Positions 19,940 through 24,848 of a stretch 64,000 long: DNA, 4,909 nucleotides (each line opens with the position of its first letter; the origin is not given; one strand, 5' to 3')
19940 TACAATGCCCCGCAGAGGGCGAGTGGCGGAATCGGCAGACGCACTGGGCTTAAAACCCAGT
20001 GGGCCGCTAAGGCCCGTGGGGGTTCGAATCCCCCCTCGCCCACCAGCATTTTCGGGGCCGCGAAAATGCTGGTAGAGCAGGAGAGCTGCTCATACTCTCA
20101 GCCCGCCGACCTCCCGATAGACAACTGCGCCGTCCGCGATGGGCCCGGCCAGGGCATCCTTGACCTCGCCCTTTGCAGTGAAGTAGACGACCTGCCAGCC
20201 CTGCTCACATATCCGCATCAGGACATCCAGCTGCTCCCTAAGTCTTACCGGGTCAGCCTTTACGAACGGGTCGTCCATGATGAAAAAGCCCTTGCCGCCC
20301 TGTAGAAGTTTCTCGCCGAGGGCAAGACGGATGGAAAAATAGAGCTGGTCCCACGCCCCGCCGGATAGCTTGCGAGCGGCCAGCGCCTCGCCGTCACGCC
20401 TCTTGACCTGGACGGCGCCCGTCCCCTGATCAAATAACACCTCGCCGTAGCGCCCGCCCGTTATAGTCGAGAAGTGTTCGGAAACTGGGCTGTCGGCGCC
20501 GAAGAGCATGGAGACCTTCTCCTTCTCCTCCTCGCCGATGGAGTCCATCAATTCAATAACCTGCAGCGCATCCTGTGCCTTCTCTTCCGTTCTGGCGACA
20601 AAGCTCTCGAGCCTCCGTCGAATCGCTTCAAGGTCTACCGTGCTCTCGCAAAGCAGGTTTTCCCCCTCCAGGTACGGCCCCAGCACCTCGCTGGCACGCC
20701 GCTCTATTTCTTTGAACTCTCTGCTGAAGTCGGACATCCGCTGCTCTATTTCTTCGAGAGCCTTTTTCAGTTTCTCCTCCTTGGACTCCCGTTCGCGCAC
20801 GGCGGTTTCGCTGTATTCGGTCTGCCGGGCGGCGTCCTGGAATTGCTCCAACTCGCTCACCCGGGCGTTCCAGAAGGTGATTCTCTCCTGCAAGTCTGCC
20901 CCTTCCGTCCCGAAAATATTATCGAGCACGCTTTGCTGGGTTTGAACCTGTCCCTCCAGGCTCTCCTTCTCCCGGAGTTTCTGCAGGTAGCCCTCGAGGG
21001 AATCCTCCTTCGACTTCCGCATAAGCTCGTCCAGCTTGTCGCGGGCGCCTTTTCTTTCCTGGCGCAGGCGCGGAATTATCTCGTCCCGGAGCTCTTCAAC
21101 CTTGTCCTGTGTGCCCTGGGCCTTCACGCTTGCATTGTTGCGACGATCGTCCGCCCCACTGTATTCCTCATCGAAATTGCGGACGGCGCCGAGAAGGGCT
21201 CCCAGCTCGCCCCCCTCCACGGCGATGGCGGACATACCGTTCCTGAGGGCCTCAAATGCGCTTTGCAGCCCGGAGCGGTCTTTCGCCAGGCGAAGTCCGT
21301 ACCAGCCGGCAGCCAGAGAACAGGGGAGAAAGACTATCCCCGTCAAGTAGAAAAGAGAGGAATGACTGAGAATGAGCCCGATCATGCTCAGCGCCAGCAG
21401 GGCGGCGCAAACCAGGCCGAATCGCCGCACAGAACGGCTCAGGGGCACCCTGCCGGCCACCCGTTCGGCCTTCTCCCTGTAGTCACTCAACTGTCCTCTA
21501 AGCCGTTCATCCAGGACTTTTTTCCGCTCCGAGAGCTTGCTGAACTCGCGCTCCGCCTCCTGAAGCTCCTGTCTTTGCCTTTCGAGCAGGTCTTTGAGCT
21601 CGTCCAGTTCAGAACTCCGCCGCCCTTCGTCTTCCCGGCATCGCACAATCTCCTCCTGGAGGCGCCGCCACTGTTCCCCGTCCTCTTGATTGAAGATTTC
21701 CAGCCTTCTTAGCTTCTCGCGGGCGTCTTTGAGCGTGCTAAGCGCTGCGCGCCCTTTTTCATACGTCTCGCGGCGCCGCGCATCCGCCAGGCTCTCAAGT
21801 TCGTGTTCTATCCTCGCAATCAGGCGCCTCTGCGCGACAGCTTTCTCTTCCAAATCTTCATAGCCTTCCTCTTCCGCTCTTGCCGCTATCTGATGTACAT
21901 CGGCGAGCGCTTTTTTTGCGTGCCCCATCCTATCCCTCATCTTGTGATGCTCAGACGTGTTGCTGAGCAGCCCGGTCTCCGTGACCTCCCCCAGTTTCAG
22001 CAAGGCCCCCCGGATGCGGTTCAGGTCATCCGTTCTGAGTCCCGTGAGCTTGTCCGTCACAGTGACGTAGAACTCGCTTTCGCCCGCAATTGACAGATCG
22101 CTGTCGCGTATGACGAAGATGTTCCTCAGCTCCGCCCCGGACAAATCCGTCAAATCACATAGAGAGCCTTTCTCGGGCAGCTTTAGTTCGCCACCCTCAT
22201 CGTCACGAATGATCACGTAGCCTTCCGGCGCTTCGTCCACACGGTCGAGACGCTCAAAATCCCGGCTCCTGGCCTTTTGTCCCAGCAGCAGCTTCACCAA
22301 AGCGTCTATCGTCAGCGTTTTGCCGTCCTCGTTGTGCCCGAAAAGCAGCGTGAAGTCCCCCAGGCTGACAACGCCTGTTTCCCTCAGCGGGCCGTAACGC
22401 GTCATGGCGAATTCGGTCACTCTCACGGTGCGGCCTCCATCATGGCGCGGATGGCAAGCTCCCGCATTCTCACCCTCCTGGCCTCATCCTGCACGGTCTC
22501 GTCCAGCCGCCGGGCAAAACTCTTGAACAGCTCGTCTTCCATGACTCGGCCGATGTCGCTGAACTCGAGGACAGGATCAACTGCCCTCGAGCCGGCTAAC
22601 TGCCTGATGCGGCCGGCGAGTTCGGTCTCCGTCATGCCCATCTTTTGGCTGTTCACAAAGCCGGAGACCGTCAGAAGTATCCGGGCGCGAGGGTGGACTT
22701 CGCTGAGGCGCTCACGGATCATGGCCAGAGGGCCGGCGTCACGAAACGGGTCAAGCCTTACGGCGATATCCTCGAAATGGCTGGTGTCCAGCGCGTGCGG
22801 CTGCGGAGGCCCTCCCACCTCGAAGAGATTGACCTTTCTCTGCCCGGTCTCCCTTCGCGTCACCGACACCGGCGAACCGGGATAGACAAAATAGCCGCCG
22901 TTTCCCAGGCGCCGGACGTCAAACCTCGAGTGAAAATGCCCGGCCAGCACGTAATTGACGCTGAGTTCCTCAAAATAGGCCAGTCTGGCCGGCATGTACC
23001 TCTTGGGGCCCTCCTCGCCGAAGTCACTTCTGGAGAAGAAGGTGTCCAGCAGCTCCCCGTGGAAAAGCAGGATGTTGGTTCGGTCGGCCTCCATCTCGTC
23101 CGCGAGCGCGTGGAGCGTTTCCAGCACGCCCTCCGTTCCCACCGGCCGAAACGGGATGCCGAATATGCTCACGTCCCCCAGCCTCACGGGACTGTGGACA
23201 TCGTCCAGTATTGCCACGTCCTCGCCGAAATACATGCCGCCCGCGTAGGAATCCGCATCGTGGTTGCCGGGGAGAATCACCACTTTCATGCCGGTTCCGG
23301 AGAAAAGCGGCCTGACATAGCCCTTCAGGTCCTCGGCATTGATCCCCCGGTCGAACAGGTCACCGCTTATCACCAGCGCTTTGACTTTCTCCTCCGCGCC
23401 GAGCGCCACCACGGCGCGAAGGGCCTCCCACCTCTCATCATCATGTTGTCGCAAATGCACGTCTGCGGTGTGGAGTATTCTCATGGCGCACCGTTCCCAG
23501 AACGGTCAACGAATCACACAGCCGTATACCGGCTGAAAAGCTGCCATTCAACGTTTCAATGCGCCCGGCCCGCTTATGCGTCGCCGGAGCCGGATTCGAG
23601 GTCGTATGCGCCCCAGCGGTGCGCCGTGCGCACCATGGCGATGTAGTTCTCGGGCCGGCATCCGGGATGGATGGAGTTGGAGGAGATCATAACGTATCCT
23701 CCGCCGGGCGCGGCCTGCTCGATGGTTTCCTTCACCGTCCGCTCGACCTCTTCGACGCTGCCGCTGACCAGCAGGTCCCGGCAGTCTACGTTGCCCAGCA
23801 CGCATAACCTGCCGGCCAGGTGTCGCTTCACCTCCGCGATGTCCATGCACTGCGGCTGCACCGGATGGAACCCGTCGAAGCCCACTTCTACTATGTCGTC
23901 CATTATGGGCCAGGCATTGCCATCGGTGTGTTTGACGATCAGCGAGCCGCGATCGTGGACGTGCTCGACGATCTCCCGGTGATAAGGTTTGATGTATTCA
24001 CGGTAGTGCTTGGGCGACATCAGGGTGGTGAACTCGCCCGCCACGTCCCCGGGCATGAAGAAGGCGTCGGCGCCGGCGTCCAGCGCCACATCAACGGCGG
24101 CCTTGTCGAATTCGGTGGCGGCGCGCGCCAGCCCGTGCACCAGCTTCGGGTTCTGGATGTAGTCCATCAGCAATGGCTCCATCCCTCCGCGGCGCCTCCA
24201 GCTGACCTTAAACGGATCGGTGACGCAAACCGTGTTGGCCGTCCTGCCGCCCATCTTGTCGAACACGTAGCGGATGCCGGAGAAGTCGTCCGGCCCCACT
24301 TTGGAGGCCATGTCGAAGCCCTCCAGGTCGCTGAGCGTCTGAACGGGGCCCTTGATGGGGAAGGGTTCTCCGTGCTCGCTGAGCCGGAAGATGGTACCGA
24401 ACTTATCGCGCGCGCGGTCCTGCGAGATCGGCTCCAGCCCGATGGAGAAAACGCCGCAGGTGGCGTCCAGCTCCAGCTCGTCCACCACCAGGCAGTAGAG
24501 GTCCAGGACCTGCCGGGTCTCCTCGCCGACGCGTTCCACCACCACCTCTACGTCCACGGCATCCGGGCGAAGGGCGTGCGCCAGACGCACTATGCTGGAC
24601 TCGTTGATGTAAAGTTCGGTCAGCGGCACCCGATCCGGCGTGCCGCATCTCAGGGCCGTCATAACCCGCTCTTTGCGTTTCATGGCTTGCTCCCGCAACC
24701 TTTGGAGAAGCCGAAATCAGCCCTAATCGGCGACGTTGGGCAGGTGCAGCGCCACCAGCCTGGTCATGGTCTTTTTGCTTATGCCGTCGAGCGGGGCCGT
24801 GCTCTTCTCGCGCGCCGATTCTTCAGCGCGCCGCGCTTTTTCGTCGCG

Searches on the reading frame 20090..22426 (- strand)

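Call 67: search_protein_families(library=pfam, proteins=[window:20090-22426:-], max_evalue=0.00001)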
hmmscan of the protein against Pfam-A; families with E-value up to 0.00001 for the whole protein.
window:20090-22426:- (778 aa): 1 family
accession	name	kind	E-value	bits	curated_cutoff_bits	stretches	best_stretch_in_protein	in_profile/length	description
PF13514.12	AAA_27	-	2.9e-06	27.5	22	1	1-56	1-59/206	AAA domain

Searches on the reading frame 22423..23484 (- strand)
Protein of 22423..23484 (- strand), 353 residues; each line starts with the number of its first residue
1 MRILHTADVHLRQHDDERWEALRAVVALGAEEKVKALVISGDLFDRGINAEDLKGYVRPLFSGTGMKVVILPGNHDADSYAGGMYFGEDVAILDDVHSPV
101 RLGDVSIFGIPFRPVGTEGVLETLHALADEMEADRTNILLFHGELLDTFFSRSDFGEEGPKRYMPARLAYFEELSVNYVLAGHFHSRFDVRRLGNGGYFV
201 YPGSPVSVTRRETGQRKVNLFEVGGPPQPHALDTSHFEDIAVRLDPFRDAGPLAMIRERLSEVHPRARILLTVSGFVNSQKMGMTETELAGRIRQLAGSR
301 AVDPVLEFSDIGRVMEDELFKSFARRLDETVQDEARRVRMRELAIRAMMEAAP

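Call 67: search_protein_families(library=pfam, proteins=[window:22423-23484:-], max_evalue=0.00001)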
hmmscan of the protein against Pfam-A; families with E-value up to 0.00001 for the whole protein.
window:22423-23484:- (353 aa): 2 families
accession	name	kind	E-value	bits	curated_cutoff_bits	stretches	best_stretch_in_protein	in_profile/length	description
PF00149.33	Metallophos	-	1.5e-17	65.1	21.5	1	1-186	1-190/191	Calcineurin-like phosphoesterase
PF12850.12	Metallophos_2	-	1e-09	39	27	1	1-211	1-141/154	Calcineurin-like phosphoesterase superfamily domain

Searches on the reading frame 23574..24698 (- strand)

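Call 67: search_protein_families(library=pfam, proteins=[window:23574-24698:-], max_evalue=0.00001)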
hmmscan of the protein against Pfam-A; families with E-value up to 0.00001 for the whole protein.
window:23574-24698:- (374 aa): 1 family
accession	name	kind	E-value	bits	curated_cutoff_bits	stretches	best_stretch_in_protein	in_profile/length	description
PF01208.23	URO-D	-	1.9e-32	113.1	23.9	1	98-362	79-346/346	Uroporphyrinogen decarboxylase (URO-D)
